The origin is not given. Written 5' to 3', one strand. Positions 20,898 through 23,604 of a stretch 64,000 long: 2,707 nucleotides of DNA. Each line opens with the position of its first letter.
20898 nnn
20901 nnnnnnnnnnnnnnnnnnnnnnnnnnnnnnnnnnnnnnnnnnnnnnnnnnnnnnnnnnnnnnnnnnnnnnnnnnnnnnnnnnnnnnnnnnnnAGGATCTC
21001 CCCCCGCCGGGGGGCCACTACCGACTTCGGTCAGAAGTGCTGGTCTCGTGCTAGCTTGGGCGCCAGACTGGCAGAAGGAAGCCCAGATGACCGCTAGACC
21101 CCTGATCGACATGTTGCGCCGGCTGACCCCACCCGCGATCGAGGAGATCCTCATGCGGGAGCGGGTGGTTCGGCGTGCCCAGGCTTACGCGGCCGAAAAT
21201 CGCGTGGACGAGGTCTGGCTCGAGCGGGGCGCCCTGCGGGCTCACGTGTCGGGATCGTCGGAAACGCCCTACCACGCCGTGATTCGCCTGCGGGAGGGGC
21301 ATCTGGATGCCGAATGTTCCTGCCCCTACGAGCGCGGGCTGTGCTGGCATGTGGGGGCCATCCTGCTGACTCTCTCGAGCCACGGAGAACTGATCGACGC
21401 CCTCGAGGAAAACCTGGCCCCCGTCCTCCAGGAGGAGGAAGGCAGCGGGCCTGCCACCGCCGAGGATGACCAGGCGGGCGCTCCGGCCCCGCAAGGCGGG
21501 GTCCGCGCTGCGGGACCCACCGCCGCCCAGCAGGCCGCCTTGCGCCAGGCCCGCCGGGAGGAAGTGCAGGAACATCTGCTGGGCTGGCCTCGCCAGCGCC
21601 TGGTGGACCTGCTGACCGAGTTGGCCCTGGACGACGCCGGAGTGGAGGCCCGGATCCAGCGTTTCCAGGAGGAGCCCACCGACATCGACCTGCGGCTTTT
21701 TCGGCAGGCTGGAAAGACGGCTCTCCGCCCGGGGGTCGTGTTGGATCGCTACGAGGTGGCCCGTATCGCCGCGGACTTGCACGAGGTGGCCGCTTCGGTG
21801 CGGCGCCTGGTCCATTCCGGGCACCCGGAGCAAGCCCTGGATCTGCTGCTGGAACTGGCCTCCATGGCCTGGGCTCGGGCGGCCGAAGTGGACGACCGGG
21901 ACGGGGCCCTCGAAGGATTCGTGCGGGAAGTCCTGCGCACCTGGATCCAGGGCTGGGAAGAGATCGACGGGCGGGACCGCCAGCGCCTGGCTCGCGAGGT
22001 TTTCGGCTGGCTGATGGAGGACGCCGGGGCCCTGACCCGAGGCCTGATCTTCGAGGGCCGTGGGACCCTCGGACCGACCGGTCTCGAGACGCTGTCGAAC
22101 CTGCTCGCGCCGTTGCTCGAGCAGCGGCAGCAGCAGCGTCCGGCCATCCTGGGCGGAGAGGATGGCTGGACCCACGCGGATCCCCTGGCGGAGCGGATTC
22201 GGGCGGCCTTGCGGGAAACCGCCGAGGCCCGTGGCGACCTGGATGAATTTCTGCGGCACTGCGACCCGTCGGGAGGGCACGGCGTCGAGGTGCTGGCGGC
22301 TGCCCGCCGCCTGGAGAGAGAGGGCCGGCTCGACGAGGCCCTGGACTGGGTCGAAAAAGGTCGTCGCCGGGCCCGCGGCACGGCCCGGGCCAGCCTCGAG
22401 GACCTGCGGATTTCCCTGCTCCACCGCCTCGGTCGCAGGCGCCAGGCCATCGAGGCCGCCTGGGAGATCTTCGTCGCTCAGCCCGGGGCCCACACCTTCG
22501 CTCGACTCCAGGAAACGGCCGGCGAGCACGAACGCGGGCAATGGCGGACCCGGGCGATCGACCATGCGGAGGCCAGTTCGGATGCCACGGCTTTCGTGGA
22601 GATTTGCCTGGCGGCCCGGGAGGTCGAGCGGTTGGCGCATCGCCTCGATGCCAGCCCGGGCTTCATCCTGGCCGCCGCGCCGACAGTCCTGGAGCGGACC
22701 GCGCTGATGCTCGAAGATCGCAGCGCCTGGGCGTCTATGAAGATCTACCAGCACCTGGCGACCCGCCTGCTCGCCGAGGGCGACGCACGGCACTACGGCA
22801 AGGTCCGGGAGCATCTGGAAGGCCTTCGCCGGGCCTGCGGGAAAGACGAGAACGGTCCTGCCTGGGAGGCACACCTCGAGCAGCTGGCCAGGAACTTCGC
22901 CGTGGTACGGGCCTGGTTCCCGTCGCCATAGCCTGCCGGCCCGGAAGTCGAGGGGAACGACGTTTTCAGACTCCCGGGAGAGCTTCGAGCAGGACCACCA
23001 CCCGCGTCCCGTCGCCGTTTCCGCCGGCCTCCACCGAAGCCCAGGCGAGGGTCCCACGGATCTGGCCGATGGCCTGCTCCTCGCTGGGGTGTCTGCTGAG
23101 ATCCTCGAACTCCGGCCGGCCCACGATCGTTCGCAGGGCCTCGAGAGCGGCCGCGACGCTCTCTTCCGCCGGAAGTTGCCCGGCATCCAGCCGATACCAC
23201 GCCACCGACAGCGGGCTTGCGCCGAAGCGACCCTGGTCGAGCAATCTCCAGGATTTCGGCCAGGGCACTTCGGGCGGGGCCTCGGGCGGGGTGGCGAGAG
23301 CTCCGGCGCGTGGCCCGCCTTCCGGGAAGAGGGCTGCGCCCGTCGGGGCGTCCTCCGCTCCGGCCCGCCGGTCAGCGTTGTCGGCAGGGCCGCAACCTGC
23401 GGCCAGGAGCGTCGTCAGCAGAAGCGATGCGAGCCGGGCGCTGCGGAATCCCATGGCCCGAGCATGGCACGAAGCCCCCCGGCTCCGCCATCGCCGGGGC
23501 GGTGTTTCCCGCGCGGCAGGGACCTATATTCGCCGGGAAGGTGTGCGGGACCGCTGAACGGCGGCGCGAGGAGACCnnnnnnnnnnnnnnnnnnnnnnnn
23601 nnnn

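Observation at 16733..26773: ~10 kb block of uncharacterised kinase/pseudokinase signalling genes wedged between core translation loci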

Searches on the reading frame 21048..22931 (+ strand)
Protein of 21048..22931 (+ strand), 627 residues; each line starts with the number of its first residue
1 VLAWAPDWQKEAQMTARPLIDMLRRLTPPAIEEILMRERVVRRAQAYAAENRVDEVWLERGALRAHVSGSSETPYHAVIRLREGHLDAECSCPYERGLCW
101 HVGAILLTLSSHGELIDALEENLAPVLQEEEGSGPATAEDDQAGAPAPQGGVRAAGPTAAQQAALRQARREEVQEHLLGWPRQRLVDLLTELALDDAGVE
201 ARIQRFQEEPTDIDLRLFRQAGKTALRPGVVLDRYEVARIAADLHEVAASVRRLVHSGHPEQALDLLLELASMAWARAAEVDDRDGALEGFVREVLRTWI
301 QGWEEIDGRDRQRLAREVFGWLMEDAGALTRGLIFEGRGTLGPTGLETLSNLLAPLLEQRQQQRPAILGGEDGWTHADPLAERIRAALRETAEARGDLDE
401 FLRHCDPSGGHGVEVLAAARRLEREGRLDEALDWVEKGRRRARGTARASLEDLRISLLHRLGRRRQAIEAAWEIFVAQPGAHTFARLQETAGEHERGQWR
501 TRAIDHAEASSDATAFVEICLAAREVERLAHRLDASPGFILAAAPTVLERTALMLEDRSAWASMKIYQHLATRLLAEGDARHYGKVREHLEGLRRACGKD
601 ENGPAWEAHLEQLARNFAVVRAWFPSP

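Call 5: search_protein_families(library=pfam, max_evalue=0.01, proteins=[window:21048-22931:+])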
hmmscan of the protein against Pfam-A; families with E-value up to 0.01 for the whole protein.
window:21048-22931:+ (627 aa): 2 families
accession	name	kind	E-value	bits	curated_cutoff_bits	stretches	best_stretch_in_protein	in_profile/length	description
PF21810.3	DUF6880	-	1.3e-23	84.2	27.3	1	231-609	67-452/472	Family of unknown function (DUF6880)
PF04434.22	SWIM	-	0.00029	20.7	19.6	1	87-109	12-37/38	SWIM zinc finger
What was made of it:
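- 21087..22931 (+): D: SWIM zinc finger + DUF6880 helical protein, 614 aa, divergently transcribed from C. DUF6880 84.2 bits and SWIM 20.7 bits (call 5).
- Checked: D, 21087-22931 (+), 614 aa. SWIM 20.7 bits against a cutoff of 19.6; DUF6880 84 bits (call 5).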

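Call 9: search_protein_families(library=ncbifam, max_evalue=0.01, proteins=[window:21087-22928:+])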
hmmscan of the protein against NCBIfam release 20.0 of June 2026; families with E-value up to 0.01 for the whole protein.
window:21087-22928:+ (614 aa): 0 families

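Call 26: find_homologous_proteins(query=window:21087-22928:+)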
Query window:21087-22928:+ (614 aa): 28 proteins with E <= 0.001 among 8000 candidates.
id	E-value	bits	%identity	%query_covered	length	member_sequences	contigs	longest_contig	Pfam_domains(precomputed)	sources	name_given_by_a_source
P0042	0.0e+0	1348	100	100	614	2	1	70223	PF21810.4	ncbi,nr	ncbi:MAG: hypothetical protein Q9Q40_07295 [Acidobacteriota bacterium]|nr:hypothetical protein [Acid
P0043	0.0e+0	1115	83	100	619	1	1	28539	PF21810.4,PF04434.23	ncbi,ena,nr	ncbi:MAG TPA: hypothetical protein ENK10_03025 [Acidobacteria bacterium]|nr:hypothetical protein [Ac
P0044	5.9e-236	803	62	100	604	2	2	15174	PF21810.4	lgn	-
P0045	2.4e-198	679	54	100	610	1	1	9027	PF21810.4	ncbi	-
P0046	5.5e-182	625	53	100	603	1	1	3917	PF21810.4,PF04434.23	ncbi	-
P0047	1.1e-181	624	53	100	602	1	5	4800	PF21810.4,PF04434.23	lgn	-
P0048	1.0e-180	621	52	99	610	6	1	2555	PF21810.4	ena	-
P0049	1.3e-177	610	52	99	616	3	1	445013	PF21810.4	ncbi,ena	-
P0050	3.9e-177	609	51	99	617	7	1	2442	PF21810.4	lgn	-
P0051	1.2e-175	604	51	100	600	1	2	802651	PF21810.4,PF04434.23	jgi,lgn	jgi:hypothetical protein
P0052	3.9e-175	602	51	100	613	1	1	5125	PF21810.4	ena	-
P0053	6.2e-175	602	51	100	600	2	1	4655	PF21810.4,PF04434.23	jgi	jgi:hypothetical protein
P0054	3.1e-174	599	49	99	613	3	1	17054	PF21810.4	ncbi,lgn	-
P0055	4.2e-174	599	50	99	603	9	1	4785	PF21810.4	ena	-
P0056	1.0e-173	598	51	100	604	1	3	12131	PF21810.4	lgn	-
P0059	6.4e-172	592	50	100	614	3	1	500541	PF21810.4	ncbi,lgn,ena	-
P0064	1.1e-167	578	49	100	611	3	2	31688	PF21810.4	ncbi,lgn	ncbi:MAG: hypothetical protein Kow0062_15130 [Acidobacteriota bacterium]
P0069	4.3e-11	60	28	50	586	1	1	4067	PF21810.4,PF04434.23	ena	-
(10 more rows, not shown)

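Call 28: find_encoding_contigs(protein=P0051, flank=10000, max_places=1)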
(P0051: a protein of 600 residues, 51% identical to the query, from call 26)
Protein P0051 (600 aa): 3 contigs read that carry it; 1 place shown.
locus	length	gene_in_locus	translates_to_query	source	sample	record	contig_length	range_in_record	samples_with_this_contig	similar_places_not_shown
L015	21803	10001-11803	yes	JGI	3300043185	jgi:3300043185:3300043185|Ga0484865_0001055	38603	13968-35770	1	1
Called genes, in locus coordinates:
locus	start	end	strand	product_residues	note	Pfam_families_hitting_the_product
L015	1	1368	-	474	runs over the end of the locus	PF07969:Amidohydro_3, PF01979:Amidohydro_1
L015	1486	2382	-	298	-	PF01551:Peptidase_M23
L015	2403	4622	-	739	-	PF13620:CarboxypepD_reg (weak), PF07715:Plug, PF00593:TonB_dep_Rec_b-barrel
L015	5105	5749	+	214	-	PF00702:Hydrolase, PF12710:HAD, PF13419:HAD_2, PF13242:Hydrolase_like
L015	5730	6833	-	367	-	-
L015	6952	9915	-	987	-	PF07719:TPR_2 (faint), PF13174:TPR_6 (faint), PF13176:TPR_7 (faint), PF13428:TPR_14 (faint), PF00069:Pkinase, PF07714:PK_Tyr_Ser-Thr, PF00069:Pkinase, PF07714:PK_Tyr_Ser-Thr, +2 more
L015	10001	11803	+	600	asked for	PF04434:SWIM (weak), PF21810:DUF6880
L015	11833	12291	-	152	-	-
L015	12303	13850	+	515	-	PF02366:PMT, PF13231:PMT_2 (weak)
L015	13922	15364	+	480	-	-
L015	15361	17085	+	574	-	-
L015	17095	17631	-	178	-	PF05198:IF3_N, PF00707:IF3_C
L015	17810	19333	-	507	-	PF00171:Aldedh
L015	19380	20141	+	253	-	-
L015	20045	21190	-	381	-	PF00561:Abhydrolase_1, PF00756:Esterase (faint)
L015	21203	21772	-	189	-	PF13505:OMP_b-brl (weak)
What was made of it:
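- Tried and rejected: The same flanking genes occur in relatives (call 28).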

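Call 29: find_encoding_contigs(protein=P0059, flank=10000, max_places=1)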
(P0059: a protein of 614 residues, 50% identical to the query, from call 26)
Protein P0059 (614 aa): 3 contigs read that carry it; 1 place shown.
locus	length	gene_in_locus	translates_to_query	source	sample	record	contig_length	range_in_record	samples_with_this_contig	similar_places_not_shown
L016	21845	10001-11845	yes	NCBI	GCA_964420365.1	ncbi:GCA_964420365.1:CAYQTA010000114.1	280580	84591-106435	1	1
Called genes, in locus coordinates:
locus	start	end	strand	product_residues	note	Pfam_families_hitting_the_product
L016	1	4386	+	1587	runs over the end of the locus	PF00873:ACR_tran, PF02355:SecD_SecF_C (faint), PF03176:MMPL, PF00005:ABC_tran, PF13304:AAA_21 (faint)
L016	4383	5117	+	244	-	PF12698:ABC2_membrane_3 (weak)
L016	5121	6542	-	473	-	PF00512:HisKA, PF02518:HATPase_c, PF00072:Response_reg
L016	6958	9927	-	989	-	PF00637:Clathrin (faint), PF07719:TPR_2 (faint), PF14938:SNAP (weak), PF13432:TPR_16 (weak), PF00069:Pkinase, PF07714:PK_Tyr_Ser-Thr, PF00069:Pkinase, PF07714:PK_Tyr_Ser-Thr, +5 more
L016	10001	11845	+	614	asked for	PF21810:DUF6880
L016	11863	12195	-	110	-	PF01906:YbjQ_1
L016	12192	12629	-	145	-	PF13490:zf-HC2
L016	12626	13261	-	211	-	PF04542:Sigma70_r2, PF04545:Sigma70_r4, PF08281:Sigma70_r4_2, PF22943:HTH_68 (weak)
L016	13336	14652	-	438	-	PF07690:MFS_1, PF11700:ATG22, PF07690:MFS_1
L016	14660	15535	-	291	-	PF01513:NAD_kinase, PF20143:NAD_kinase_C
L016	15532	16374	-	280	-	PF01479:S4, PF01728:FtsJ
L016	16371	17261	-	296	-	PF00348:polyprenyl_synt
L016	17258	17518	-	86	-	PF02609:Exonuc_VII_S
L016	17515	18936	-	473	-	PF13742:tRNA_anti_2, PF01336:tRNA_anti-codon (weak), PF02601:Exonuc_VII_L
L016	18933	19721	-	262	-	PF00149:Metallophos, PF13277:YmdB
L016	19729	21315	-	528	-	PF12072:RNase_Y_N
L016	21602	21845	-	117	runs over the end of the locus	PF05164:ZapA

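Call 30: find_encoding_contigs(protein=P0064, flank=10000, max_places=1)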
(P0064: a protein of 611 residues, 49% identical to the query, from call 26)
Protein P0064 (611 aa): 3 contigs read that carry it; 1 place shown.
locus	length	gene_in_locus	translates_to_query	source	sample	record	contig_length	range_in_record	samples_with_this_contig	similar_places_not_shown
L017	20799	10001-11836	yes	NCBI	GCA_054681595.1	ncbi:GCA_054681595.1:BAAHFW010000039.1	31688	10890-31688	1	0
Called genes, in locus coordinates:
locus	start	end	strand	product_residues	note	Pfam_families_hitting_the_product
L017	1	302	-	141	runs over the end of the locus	PF01042:Ribonuc_L-PSP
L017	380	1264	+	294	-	PF21088:MS_channel_1st (weak), PF00924:MS_channel_2nd, PF21082:MS_channel_3rd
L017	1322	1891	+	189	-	PF04366:Ysc84 (weak)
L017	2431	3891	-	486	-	PF00171:Aldedh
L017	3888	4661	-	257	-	PF00106:adh_short, PF13561:adh_short_C2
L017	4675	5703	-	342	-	PF13641:Glyco_tranf_2_3, PF00535:Glycos_transf_2, PF10111:Glyco_tranf_2_2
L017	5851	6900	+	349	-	PF13489:Methyltransf_23, PF01209:Ubie_methyltran, PF13847:Methyltransf_31, PF08241:Methyltransf_11, PF08242:Methyltransf_12, PF13649:Methyltransf_25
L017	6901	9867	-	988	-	PF00515:TPR_1 (faint), PF07719:TPR_2 (faint), PF13176:TPR_7 (faint), PF13181:TPR_8 (faint), PF00069:Pkinase, PF07714:PK_Tyr_Ser-Thr, PF00069:Pkinase, PF07714:PK_Tyr_Ser-Thr, +5 more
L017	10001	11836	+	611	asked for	PF21810:DUF6880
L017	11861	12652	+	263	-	-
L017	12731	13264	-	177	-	-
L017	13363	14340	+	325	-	-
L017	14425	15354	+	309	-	PF00682:HMGL-like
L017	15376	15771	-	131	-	-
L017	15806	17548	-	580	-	PF00989:PAS (weak), PF13188:PAS_8 (weak), PF13426:PAS_9 (weak), PF02518:HATPase_c, PF00072:Response_reg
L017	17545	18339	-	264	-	-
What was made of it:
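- L017 has C-D without F-G (call 30).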

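Call 36: search_protein_families(library=padloc, max_evalue=0.001, proteins=[window:21087-22928:+])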
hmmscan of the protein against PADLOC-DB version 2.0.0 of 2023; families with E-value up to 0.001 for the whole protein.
window:21087-22928:+ (614 aa): 1 family
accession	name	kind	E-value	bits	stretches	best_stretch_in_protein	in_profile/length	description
PDLC05053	PDC-S62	-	1.8e-07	28.1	0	27-100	22-94/566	-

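Call 56: find_encoding_contigs(protein=P0069, flank=10000, max_places=2)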
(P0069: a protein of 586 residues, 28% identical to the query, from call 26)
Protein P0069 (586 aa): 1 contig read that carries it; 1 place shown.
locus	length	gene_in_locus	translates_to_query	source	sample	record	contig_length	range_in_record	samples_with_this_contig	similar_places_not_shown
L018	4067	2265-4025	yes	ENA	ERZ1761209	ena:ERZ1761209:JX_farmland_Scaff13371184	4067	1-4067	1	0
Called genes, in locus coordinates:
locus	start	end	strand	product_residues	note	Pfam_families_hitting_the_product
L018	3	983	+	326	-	?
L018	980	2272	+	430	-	PF01420:Methylase_S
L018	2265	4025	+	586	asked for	PF04434:SWIM (weak), PF21810:DUF6880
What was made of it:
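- Closest known: Pfam DUF6880. Different: A distant member lies in a restriction-modification context rather than beside a kinase (call 56).
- A distant SWIM+DUF6880 protein (P0069) lies directly after a type I restriction-modification specificity gene (call 56).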

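Call 58: search_solved_structures(query=window:21087-22928:+, max_evalue=1)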
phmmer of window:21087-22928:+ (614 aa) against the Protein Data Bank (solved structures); distinct sequences matched with E-value up to 1: 0.

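Call 64: find_related_loci(query=A3, collection=metagenome_contigs, flank=10000)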
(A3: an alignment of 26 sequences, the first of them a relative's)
Query A3 (614 aa) in metagenome_contigs; peptide patterns used: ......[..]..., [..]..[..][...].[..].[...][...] (x = any residue, [..] = any of these).
123 stretches matched a pattern; 11 encode a relative of the query (tblastn E <= 1e-3); 11 distinct loci.
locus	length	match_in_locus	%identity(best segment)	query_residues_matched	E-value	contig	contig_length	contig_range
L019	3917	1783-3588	53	1-613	0e+0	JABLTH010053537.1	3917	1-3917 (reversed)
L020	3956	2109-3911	50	1-610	0e+0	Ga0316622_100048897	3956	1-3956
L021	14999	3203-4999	50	10-611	2e-166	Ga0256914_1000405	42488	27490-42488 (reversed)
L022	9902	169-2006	57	1-612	1e-170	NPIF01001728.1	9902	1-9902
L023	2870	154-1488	57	166-610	2e-147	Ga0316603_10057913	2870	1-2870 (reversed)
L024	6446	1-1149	52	229-611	1e-107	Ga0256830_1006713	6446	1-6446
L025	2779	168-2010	57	1-612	3e-170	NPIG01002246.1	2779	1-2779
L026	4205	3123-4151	43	1-321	1e-60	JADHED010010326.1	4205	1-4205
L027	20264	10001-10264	29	25-121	1e-6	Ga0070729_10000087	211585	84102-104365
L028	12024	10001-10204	34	25-88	3e-5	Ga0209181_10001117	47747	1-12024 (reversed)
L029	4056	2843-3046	33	25-88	3e-5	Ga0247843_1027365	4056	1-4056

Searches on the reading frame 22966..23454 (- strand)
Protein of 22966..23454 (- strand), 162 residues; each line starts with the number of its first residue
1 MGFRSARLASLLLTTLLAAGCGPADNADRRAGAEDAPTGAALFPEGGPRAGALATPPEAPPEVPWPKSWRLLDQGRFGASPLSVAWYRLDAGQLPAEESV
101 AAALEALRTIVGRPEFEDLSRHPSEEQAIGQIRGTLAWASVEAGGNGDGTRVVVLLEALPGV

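Call 5: search_protein_families(library=pfam, max_evalue=0.01, proteins=[window:22966-23454:-])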
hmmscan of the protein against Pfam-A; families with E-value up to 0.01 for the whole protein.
window:22966-23454:- (162 aa): 0 families

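Call 9: search_protein_families(library=ncbifam, max_evalue=0.01, proteins=[window:22969-23454:-])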
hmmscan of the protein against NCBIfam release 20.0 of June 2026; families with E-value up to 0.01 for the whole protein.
window:22969-23454:- (162 aa): 0 families

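Call 36: search_protein_families(library=padloc, max_evalue=0.001, proteins=[window:22969-23454:-])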
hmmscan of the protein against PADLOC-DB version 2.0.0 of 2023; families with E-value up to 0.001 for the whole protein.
window:22969-23454:- (162 aa): 0 families
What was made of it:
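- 22966..23454 (-): E: small lipoprotein, 162 aa, convergent with D and divergent from F. No family hit (calls 5, 9, 36).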
